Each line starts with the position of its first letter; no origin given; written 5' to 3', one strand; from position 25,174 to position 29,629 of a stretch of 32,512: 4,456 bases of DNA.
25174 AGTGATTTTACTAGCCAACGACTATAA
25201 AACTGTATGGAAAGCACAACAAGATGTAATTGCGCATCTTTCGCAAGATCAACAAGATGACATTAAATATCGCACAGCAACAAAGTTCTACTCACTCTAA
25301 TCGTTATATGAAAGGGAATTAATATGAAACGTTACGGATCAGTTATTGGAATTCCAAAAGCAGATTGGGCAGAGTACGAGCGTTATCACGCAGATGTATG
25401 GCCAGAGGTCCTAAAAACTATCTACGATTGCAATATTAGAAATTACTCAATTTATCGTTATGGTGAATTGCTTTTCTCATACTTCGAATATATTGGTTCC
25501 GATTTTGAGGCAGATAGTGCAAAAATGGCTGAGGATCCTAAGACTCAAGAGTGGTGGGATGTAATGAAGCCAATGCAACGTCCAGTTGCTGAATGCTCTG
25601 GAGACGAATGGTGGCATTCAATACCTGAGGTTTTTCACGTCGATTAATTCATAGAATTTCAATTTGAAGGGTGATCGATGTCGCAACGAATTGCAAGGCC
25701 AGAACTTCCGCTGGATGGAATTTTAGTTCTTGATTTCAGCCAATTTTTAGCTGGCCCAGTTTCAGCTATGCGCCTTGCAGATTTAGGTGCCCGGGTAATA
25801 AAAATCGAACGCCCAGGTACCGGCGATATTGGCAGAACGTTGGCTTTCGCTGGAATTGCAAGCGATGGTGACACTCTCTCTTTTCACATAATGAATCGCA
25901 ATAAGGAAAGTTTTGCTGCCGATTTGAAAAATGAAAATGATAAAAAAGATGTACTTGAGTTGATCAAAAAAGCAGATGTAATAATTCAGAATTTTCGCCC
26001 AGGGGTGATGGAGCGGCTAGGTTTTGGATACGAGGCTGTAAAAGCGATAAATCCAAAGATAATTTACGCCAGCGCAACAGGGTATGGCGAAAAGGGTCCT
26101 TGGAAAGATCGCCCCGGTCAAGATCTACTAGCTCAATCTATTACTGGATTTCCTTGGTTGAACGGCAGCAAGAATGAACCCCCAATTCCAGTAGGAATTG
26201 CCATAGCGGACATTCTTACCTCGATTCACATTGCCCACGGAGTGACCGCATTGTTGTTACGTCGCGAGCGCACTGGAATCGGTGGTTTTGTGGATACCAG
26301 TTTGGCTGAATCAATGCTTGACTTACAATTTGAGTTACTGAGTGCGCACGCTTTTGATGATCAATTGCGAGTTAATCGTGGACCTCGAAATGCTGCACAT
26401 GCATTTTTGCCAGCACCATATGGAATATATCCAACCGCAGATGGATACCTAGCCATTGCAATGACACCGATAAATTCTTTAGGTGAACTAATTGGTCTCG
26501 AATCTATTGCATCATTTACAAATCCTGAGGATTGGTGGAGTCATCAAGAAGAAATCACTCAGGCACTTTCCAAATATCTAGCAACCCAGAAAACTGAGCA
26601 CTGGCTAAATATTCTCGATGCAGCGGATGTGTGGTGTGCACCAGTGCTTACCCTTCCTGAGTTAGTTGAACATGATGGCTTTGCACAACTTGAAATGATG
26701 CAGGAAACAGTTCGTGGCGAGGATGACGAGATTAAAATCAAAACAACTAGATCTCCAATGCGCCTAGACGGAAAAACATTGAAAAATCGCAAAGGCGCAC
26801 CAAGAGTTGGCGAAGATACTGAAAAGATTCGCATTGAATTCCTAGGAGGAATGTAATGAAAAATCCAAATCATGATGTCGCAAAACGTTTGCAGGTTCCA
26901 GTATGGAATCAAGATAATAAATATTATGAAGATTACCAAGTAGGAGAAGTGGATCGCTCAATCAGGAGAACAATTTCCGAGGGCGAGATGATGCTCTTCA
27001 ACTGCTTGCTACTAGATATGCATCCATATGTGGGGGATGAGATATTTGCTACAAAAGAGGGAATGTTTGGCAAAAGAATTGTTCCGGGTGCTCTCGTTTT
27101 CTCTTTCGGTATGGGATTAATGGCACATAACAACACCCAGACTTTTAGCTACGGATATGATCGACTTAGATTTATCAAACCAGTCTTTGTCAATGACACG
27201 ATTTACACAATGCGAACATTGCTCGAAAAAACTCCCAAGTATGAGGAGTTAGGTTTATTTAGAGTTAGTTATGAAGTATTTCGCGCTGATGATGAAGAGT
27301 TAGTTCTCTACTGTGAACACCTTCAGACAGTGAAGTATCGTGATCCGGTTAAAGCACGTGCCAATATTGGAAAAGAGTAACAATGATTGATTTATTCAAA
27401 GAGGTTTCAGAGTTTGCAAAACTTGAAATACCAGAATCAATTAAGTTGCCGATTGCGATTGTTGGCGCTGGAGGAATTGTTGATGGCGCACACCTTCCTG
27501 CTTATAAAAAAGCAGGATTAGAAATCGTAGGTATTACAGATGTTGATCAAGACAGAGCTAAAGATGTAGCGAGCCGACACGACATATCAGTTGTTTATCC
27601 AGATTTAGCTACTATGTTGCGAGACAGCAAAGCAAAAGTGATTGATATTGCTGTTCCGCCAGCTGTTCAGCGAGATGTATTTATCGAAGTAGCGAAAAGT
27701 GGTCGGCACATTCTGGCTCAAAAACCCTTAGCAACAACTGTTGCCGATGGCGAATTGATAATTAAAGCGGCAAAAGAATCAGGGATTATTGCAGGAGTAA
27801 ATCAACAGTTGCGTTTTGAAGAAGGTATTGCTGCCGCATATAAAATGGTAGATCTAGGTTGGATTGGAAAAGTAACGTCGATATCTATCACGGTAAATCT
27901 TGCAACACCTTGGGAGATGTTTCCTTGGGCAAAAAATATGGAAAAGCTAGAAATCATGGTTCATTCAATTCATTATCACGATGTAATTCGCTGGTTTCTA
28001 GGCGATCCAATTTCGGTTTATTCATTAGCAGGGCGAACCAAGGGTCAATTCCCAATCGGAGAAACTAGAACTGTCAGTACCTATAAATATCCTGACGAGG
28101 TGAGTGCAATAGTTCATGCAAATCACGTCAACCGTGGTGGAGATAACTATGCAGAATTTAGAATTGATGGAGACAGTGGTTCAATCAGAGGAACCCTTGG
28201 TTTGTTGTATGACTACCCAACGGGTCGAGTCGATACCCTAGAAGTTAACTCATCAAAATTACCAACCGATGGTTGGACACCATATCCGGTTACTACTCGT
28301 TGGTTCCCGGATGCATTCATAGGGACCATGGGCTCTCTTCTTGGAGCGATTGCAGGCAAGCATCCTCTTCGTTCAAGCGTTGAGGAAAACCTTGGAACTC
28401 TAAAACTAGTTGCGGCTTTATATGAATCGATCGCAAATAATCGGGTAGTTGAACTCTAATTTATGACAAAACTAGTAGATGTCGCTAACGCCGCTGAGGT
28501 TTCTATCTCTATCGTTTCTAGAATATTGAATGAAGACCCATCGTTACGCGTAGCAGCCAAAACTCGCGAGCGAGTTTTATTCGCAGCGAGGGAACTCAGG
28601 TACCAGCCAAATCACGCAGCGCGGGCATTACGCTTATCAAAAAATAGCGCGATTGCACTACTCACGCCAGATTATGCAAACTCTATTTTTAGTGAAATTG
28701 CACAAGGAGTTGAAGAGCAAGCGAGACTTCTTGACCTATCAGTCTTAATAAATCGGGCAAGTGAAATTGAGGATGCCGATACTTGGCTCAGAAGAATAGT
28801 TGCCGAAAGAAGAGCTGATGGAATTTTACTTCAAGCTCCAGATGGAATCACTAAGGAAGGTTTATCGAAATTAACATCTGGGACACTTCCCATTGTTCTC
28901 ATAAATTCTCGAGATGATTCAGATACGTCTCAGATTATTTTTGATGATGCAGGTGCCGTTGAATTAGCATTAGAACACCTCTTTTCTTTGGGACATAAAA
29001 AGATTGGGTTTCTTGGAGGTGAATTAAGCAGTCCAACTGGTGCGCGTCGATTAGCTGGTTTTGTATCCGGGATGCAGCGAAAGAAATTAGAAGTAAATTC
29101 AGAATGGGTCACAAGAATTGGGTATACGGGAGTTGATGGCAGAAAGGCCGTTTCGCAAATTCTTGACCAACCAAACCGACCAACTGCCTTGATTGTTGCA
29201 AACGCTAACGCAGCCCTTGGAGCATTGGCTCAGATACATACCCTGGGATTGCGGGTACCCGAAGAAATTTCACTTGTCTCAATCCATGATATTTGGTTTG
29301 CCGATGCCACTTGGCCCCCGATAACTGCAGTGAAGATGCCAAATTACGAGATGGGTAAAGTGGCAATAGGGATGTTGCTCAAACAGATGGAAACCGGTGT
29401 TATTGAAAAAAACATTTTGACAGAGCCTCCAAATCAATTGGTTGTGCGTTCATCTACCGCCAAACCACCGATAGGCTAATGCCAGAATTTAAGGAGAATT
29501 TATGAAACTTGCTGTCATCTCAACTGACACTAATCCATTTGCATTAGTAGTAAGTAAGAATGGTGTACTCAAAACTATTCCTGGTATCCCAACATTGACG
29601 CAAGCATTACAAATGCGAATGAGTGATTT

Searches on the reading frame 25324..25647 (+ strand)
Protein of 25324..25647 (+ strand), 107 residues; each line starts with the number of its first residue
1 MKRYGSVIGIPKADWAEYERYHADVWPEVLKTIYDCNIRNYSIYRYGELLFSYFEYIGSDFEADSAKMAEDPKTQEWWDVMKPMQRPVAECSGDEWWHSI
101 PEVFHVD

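Call 51: search_solved_structures(query=window:25324-25647:+, max_evalue=1, show_alignments=2)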
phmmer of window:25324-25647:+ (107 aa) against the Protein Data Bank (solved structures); distinct sequences matched with E-value up to 1: 15.
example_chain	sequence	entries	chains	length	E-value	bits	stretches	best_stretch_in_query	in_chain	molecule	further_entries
7byu_A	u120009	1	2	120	2.7e-26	95.2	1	2-107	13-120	L-fucose mutarotase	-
7byw_A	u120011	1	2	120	2.9e-26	95.1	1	2-107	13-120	L-fucose mutarotase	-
6hhn_A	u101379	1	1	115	0.00013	25.2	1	12-86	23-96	L-rhamnose mutarotase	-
1x8d_A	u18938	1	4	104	0.0002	24.6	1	14-84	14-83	Hypothetical protein yiiL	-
2qlx_A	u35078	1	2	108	0.0003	24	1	15-83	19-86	L-rhamnose mutarotase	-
2qlw_A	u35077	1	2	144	0.00061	23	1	15-83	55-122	RhaU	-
9okb_L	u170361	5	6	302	0.22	14.7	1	25-63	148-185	Centromere protein L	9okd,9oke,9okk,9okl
7kbh_A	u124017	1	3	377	0.69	13.2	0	33-79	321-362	Histone deacetylase 2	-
3max_A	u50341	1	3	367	0.89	12.8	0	32-79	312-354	Histone deacetylase 2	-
5iwg_A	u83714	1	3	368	0.89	12.8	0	32-79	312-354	Histone deacetylase 2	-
4lxz_A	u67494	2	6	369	0.9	12.8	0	33-79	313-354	Histone deacetylase 2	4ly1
5ix0_A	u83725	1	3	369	0.9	12.8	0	33-79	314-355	Histone deacetylase 2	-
6g3o_A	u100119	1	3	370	0.91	12.8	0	33-79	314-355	Histone deacetylase 2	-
4tjv_A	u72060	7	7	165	0.93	12.7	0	26-60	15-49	Vacuolar-sorting receptor 1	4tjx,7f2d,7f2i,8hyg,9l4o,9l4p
6wbw_A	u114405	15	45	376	0.95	12.7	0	33-79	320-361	Histone deacetylase 2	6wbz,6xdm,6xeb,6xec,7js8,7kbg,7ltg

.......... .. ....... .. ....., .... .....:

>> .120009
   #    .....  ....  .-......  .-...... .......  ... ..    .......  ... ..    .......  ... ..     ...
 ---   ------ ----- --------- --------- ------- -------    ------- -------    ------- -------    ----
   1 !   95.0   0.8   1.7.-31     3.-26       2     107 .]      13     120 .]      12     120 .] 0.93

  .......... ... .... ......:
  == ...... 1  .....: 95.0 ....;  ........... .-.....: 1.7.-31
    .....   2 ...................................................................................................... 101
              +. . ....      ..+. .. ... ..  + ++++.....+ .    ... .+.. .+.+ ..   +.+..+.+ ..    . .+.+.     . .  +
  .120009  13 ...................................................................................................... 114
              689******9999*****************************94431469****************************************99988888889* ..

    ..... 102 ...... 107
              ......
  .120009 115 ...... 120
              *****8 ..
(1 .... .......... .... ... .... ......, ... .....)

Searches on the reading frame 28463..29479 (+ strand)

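Call 7: search_protein_families(library=pfam, proteins=[window:28463-29479:+], max_evalue=0.01)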
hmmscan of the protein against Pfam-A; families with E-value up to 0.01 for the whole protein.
window:28463-29479:+ (338 aa): 4 families
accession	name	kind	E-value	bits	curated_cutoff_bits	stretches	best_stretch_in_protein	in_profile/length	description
PF13377.12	Peripla_BP_3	-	1.2e-33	117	26.5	1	171-332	2-167/167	Periplasmic binding protein-like domain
PF00532.27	Peripla_BP_1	-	7.4e-20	72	22.2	1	62-277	2-226/281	Periplasmic binding proteins and sugar binding domain of LacI family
PF00356.27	LacI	-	1.5e-12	47.6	27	1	4-50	2-46/46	Bacterial regulatory proteins, lacI family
PF13407.12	Peripla_BP_4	-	1.7e-11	44.6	35.1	1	64-263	1-207/258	Periplasmic binding protein domain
